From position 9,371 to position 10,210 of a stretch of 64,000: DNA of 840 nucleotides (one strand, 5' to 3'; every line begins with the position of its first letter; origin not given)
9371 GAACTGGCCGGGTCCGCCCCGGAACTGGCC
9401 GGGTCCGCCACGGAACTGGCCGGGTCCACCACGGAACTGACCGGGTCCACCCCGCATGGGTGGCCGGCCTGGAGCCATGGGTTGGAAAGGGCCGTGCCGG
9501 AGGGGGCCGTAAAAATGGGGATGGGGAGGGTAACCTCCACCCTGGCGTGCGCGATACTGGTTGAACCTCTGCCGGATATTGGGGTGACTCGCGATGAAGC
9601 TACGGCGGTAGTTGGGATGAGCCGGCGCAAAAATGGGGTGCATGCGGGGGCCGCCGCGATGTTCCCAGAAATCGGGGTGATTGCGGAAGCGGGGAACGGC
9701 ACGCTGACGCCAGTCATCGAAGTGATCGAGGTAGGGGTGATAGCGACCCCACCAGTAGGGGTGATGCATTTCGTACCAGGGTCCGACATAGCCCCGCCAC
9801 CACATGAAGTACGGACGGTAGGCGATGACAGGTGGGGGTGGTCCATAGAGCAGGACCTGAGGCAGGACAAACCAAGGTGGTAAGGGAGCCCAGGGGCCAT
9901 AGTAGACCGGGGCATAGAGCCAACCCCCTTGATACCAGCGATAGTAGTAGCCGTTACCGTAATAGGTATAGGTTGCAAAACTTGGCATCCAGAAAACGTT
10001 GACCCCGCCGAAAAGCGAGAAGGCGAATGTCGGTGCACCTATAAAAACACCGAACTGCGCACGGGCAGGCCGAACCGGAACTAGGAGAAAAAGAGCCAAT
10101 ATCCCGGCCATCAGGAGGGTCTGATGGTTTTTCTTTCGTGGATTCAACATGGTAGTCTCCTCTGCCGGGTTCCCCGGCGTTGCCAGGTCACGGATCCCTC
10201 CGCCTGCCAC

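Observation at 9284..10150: Secreted Trp/Tyr/Pro/His-rich low-complexity protein ending in 21-bp-encoded GGPGQFR tandem repeats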

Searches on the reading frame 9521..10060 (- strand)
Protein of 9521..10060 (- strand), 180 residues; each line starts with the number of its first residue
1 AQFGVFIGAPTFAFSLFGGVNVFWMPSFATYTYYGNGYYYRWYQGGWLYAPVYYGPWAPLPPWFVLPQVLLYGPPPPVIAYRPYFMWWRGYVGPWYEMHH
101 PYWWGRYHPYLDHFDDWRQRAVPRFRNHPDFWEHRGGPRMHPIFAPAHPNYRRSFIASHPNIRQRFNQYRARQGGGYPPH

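Call 21: search_protein_representatives(alignment_id=A2)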
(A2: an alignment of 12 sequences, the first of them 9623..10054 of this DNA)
Query: 12 sequences, 139 profile positions. Proteins with E-value up to 0.001 (for the whole library): 42; up to 1e-10: 27; up to 1e-30: 20. The best 42 are listed.
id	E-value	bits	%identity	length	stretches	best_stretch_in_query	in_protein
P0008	1.0e-61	223.1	-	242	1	2-138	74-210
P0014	1.9e-60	219.0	-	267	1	2-138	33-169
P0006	9.0e-57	207.1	-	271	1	2-138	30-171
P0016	6.3e-52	191.4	-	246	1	3-137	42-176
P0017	1.9e-51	189.9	-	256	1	2-138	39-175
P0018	5.1e-50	185.2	-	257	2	2-138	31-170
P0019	8.5e-46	171.6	-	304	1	5-137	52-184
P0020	3.6e-45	169.5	-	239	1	8-136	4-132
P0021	4.4e-45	169.3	-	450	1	2-137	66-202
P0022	8.0e-45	168.4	-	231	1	4-136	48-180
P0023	1.9e-42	160.7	-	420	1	7-136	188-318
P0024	1.9e-42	160.7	-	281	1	8-138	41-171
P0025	2.9e-42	160.1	-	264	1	3-130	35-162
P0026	1.3e-41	158.0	-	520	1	2-137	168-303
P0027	3.8e-40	153.3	-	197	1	3-135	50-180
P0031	4.6e-33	130.3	-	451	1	6-133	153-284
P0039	8.1e-15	71.2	-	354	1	8-74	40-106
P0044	1.9e-06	44.1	-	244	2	11-61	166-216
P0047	4.8e-05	39.6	-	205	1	9-107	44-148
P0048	1.1e-04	38.4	-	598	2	3-112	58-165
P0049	1.1e-04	38.4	-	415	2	13-75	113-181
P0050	1.3e-04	38.2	-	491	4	6-61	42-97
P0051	1.5e-04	37.9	-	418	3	11-59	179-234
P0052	2.3e-04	37.3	-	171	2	30-61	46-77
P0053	4.0e-04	36.5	-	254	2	14-75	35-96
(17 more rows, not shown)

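Call 23: search_protein_families(library=pfam, proteins=[P0021, P0023, P0026, P0031, P0048, P0049, P0050, P0051, P0044, P0039], max_evalue=0.1)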
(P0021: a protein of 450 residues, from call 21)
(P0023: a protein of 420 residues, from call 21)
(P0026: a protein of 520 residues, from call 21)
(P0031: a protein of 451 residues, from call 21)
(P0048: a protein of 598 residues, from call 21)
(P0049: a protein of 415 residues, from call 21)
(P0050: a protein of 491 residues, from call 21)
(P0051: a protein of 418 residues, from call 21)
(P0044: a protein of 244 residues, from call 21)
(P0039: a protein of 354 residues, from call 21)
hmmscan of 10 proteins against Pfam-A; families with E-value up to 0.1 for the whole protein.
P0021 (450 aa): 0 families

P0023 (420 aa): 0 families

P0026 (520 aa): 0 families

P0031 (451 aa): 0 families

P0048 (598 aa): 0 families

P0049 (415 aa): 0 families

P0050 (491 aa): 1 family
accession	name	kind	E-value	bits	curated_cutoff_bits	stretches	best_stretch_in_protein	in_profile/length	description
PF15536.11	Ntox3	-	0.068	13.7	26.9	0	224-257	36-66/133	Bacterial toxin 3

P0051 (418 aa): 0 families

P0044 (244 aa): 0 families

P0039 (354 aa): 0 families

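Call 24: find_related_loci(query=A2, collection=genome_contigs, flank=5000)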
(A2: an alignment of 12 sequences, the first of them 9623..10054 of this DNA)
Query A2 (144 aa) in genome_contigs; peptide patterns used: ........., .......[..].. (x = any residue, [..] = any of these).
66 stretches matched a pattern; 50 encode a relative of the query (tblastn E <= 1e-3); 50 distinct loci.
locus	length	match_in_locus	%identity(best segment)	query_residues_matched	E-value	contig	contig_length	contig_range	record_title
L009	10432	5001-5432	90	1-144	5e-75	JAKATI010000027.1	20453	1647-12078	MAG: Proteobacteria bacterium isolate YP2.bin4 NODE_2169_length_20453_cov_2.850930, whole genome shotgun sequence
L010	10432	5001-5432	84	1-144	1e-69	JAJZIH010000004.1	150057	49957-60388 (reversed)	MAG: Proteobacteria bacterium isolate LSA3.bin15 NODE_51_length_150057_cov_137.927206, whole genome shotgun sequence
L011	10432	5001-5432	85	1-144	2e-65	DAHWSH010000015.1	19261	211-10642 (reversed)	MAG TPA_asm: Proteobacteria bacterium isolate clean240 k141_1101983, whole genome shotgun sequence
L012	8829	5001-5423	61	1-144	1e-56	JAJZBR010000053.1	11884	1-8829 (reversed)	MAG: Proteobacteria bacterium isolate JA1.bin17 NODE_4269_length_11884_cov_15.473165, whole genome shotgun sequence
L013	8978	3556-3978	58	1-144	1e-54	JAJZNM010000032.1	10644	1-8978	MAG: Proteobacteria bacterium isolate MAS3.bin94 NODE_12911_length_10644_cov_1.111819, whole genome shotgun sequence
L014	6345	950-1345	56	2-131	6e-41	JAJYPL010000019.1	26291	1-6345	MAG: bacterium isolate DS3.bin55 NODE_1668_length_26291_cov_9.579269, whole genome shotgun sequence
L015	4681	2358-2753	57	2-131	1e-40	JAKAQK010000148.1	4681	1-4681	MAG: bacterium isolate YF2.bin53 NODE_21926_length_4681_cov_2.023715, whole genome shotgun sequence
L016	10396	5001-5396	57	2-131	1e-40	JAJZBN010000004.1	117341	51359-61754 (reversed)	MAG: bacterium isolate HSP2.bin5 NODE_76_length_117341_cov_21.554345, whole genome shotgun sequence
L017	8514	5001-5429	59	2-142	3e-40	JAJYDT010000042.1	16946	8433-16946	MAG: Proteobacteria bacterium isolate DBS1-1.bin113 NODE_5738_length_16946_cov_3.313812, whole genome shotgun sequence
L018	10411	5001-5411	49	2-138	9e-39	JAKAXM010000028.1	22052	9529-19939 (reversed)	MAG: Proteobacteria bacterium isolate YS1.bin25 NODE_957_length_22052_cov_102.434299, whole genome shotgun sequence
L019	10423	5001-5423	47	1-143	2e-38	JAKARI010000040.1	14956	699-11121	MAG: Proteobacteria bacterium isolate YF3.bin57 NODE_3153_length_14956_cov_9.653989, whole genome shotgun sequence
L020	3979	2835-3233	46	5-142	2e-38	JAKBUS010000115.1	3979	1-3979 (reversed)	MAG: Proteobacteria bacterium isolate SKS1.bin40 NODE_41139_length_3979_cov_2.650831, whole genome shotgun sequence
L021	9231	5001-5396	55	3-133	8e-38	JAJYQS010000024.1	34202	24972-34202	MAG: bacterium isolate DS4.bin58 NODE_1174_length_34202_cov_10.890477, whole genome shotgun sequence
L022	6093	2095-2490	55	3-133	1e-37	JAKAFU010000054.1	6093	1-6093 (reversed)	MAG: bacterium isolate WY2.bin12 NODE_24294_length_6093_cov_2.239021, whole genome shotgun sequence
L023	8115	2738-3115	47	2-127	1e-36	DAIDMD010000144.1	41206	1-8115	MAG TPA_asm: Acidiferrobacter sp. isolate clean437 k141_545429, whole genome shotgun sequence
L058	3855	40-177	52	82-127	2e-11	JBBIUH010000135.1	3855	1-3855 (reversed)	MAG: Acidithiobacillus sp. isolate TCS170221_bin_49 NODE_2322_length_3855_cov_17.9512, whole genome shotgun sequence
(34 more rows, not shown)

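Call 34: find_homologous_proteins(query=A2, max_evalue=0.001)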
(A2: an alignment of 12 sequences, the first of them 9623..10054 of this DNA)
Query A2 (12 sequences) (144 aa, profile of the alignment): 41 proteins with E <= 0.001 among 280 candidates.
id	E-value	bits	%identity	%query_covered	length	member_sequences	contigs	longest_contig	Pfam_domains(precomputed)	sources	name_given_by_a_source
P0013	2.6e-61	223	53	87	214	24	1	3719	-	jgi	-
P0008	3.2e-61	223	55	91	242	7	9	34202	-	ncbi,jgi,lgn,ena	jgi:hypothetical protein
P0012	4.2e-61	223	54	88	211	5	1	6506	-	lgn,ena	-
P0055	5.8e-61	222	47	96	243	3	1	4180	-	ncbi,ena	-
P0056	1.6e-60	221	52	87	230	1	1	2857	-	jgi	jgi:hypothetical protein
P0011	3.8e-60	220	54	87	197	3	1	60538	-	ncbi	-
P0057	1.1e-59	218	46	96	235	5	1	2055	-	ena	-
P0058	2.1e-59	217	48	85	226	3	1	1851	-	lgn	-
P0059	3.3e-58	213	52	88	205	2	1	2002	-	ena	-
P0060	3.7e-58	213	45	97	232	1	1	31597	-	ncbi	ncbi:MAG: hypothetical protein ACYDEV_06125 [Acidiferrobacter sp.]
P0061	6.9e-58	212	40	98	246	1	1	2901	-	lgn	-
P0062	7.5e-58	212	54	88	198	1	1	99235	-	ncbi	ncbi:MAG: hypothetical protein ACYDDB_00640 [bacterium]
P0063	8.9e-58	212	44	99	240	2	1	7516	-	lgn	-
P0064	9.2e-58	212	46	87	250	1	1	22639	-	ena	-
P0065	1.2e-57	212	42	98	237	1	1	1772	-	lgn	-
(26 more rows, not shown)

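Call 44: predict_structure(alignment_id=A3)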
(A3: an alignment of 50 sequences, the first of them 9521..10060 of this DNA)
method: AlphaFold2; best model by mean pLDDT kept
length: 180 residues; sequences in the alignment: 50
mean_pLDDT: 82.0   pTM: 0.72
mean pLDDT of the five models: 82.0, 81.3, 80.3, 78.0, 76.8
residues with pLDDT >= 90: 90; 70-90: 51; 50-70: 25; < 50: 14
segments of 3 or more residues with pLDDT < 50: 1-6, 173-180
pLDDT, mean of each block of 10 residues (from residue 1): 55 91 93 95 93 87 85 89 95 95 93 95 87 70 72 66 66 46
secondary structure, 60 per line:
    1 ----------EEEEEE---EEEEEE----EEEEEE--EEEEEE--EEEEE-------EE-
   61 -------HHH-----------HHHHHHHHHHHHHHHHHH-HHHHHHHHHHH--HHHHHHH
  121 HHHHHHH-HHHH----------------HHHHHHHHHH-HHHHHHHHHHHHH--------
elements in order: E11-16 E20-25 E30-35 E38-43 E46-50 H82-99 H101-111 H114-127 H129-132 H149-158 H160-172
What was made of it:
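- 9623..10054 (-): Conserved aromatic/proline-rich core domain, residues 33-176 (undescribed family). AF2 blocks of the core have pLDDT 85-95 (call 44).
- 9665..9817 (-): Helical subdomain, residues ~112-162 (W/Y/H/R-rich helices). AF2 helices 82-132 of the 180-aa construct, pLDDT about 87-95 (call 44).
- On Asr acid-shock protein family: A folded 140-aa core is present (call 44).
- Folded core of unknown fold: pLDDT 82, pTM 0.72 (call 44). AF2 confidence is high (call 44).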

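Call 46: fold_search(model_id=the predicted structure, library=pdb)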
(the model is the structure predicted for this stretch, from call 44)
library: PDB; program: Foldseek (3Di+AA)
matches with E <= 10: 20; with E <= 0.001: 0
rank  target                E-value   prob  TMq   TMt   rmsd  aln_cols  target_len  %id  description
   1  4ld1                  2.6e+00  0.07  0.13  0.15   9.2        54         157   13  Structural analysis of the microcephaly protein CPAP G-box domain suggests a role in centriole elongation. (released 2013-09-04)
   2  4bxr_A                3.7e+00  0.10  0.14  0.14   3.1        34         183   15  Structure of the wild-type TCP10 domain of Danio rerio CPAP in complex with a peptide of Danio rerio STIL (released 2013-09-25)
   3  8pju                  5.0e+00  0.06  0.16  0.12   6.8        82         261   15  Crystal structure of the computationally designed SAKe6DEtal protein (released 2024-07-10)
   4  2jw1_MODEL_1_A        5.0e+00  0.06  0.11  0.16   5.0        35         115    8  Structural characterization of the type III pilotin-secretin interaction in Shigella flexneri by NMR spectrosc (released 2008-09-02)
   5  7aef_q                5.3e+00  0.03  0.11  0.04   9.3        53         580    8  Cryo-EM structure of an extracellular contractile injection system in marine bacterium Algoriphagus machipongonensis,  (released 2022-02-23)
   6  4ygb_A                6.3e+00  0.03  0.13  0.13   9.6        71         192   17  Crystal structure of ERGIC-53/MCFD2, monoclinic calcium-free form (released 2016-04-06)
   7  4ckg_A                7.1e+00  0.03  0.12  0.06  14.1        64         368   16  Helical reconstruction of ACAP1(BAR-PH domain) decorated membrane tubules by cryo-electron microscopy (released 2014-10-15)
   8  4s37_P                7.1e+00  0.02  0.15  0.16   8.8        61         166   10  Crystal structure of R2 pyocin membrane-piercing spike (released 2016-01-27)
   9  6lf2_A                7.1e+00  0.02  0.09  0.13   8.7        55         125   11  SeviL bound to asialo-GM1 saccharide (released 2020-12-02)
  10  1ifb                  7.1e+00  0.02  0.12  0.14   9.3        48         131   10  REFINED APOPROTEIN STRUCTURE OF RAT INTESTINAL FATTY ACID BINDING PROTEIN PRODUCED IN ESCHERICHIA COLI (released 1992-01-15)
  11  2re3_A                7.5e+00  0.03  0.12  0.12   4.5        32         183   16  CRYSTAL STRUCTURE OF a DUF1285 family protein (SPO_0140) FROM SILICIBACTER POMEROYI DSS-3 AT 2.50 A RESOLUTION (released 2007-10-09)
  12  9cj2_A                7.5e+00  0.02  0.10  0.06   6.2        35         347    6  Dual phosphorylated human p38 alpha (released 2024-11-13)
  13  4jpd                  8.4e+00  0.02  0.16  0.22   6.9        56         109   11  The structure of CyaY from Burkholderia cenocepacia (released 2013-03-27)
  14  6lf1_A                8.4e+00  0.02  0.09  0.13   8.8        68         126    9  SeviL, a GM1b/asialo-GM1 binding lectin (released 2020-12-02)
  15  4s37_B                8.4e+00  0.02  0.14  0.14   9.1        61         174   11  Crystal structure of R2 pyocin membrane-piercing spike (released 2016-01-27)
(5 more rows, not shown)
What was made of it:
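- On Any solved structure (PDB): Foldseek with the pLDDT-82 model gives best E-value 2.6 and TM <=0.16 (call 46).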

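Call 47: search_solved_structures(query=A2, max_evalue=10)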
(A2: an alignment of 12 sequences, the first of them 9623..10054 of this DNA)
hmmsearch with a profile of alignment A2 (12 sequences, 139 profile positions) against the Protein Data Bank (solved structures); distinct sequences matched with E-value up to 10: 3.
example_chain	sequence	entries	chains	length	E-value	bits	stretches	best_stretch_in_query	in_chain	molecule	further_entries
8i3q_A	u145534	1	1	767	4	10.6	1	99-138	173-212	Cas12g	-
6xmf_A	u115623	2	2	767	4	10.6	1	99-138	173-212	CRISPR-Cas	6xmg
8i16_A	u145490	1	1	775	4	10.6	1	99-138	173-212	Cas12g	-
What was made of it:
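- On Any solved structure (PDB): Profile search best E-value 4 (call 47).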

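Call 48: search_protein_families(library=pfam, alignment_id=A3, max_evalue=1)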
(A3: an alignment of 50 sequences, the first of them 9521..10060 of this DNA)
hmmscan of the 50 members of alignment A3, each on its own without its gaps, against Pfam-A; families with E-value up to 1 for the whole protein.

A. member 1, window:9521-10060:- (180 aa): 0 families

B. families by the number of members that match (of 50 scanned): 4 families
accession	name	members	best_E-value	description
PF22865.1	MgtS-like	1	0.13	Small protein MgtS-like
PF15701.10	DUF4668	1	0.14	Domain of unknown function (DUF4668)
PF10136.14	SpecificRecomb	1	0.62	Site-specific recombinase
PF21792.3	DAB2_SBM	1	0.96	Disabled homolog 2-like, sulfatide-binding motifs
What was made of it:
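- On Any Pfam-A or NCBIfam family: Among 50 family members the best Pfam E-value is 0.13, a single chance-level hit (call 48).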

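Call 49: search_protein_families(library=ncbifam, proteins=[P0047, P0048, P0050, P0052, P0053, P0044, P0026, P0019], max_evalue=1)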
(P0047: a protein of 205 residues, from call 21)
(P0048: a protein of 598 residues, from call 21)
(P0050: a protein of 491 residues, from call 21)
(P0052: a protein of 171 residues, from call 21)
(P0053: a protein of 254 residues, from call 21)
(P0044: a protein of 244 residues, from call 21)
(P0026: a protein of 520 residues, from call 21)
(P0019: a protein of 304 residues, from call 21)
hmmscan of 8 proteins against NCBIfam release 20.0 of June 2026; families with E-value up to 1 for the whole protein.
P0047 (205 aa): 0 families

P0048 (598 aa): 0 families

P0050 (491 aa): 0 families

P0052 (171 aa): 3 families
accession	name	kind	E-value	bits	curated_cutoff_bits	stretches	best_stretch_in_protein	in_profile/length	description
NF058599.1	KDN-9-PPhBT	equivalog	0.013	15.7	180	0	105-132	2-29/152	3-deoxy-D-glycero-D-galacto-nonulopyranosonate 9-phosphatase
NF052317.1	T9SS_PorD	equivalog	0.031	13.3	170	0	107-129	145-167/295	type IX secretion system protein PorD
NF011820.0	PRK15292.1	equivalog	0.24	10.6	277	1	4-48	8-49/366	type 1 fimbrial protein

P0053 (254 aa): 0 families

P0044 (244 aa): 0 families

P0026 (520 aa): 0 families

P0019 (304 aa): 0 families
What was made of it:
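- On Any Pfam-A or NCBIfam family: Distant relatives also have none (calls 23, 49).
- Closest known: Unnamed beta-module repeat proteins. Different: They lack the GPPPP linker and the helical subdomain, often carry the module 2-4 times, and are themselves uncharacterised, with no Pfam or NCBIfam hit (calls 23, 49).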
